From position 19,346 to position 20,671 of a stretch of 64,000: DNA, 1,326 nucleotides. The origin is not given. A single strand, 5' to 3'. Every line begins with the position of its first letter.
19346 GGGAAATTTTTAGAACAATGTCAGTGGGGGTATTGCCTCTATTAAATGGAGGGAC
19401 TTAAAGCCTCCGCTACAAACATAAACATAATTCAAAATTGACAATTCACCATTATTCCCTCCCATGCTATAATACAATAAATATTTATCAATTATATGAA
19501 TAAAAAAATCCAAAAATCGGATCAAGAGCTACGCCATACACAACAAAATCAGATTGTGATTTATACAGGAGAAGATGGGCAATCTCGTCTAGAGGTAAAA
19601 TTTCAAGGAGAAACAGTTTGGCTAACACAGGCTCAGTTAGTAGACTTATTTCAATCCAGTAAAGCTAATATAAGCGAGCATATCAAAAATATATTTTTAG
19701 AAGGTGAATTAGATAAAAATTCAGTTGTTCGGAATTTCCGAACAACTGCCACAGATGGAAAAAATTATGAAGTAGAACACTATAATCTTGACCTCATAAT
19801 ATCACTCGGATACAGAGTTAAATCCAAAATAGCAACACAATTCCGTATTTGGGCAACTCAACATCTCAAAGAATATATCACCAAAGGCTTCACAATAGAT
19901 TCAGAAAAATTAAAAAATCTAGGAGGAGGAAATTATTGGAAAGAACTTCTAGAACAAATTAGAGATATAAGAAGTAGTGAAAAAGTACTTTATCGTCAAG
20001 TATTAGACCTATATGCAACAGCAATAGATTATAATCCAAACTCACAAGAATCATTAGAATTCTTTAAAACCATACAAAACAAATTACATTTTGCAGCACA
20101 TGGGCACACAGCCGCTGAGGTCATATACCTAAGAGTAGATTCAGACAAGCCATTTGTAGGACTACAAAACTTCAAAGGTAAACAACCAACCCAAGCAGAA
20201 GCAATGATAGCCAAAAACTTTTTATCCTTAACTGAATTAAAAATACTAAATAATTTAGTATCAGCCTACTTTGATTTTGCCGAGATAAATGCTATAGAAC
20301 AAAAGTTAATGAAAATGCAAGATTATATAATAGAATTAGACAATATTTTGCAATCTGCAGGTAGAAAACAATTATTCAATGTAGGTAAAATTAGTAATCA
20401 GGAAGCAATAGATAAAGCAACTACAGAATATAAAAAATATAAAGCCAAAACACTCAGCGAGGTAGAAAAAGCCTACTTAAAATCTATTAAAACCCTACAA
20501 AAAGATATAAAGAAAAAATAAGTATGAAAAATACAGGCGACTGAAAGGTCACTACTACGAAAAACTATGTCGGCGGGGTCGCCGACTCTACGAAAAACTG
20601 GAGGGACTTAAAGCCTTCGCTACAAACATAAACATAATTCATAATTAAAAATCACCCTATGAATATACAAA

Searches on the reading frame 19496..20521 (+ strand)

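Call 45: search_protein_families(library=pfam, proteins=[window:19496-20521:+], max_evalue=0.0001)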
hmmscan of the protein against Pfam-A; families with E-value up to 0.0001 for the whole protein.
window:19496-20521:+ (341 aa): 1 family
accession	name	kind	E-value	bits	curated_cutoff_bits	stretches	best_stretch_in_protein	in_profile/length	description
PF13310.11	Virulence_RhuM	-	7.2e-98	327.3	33.7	1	76-320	1-249/252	Virulence protein RhuM family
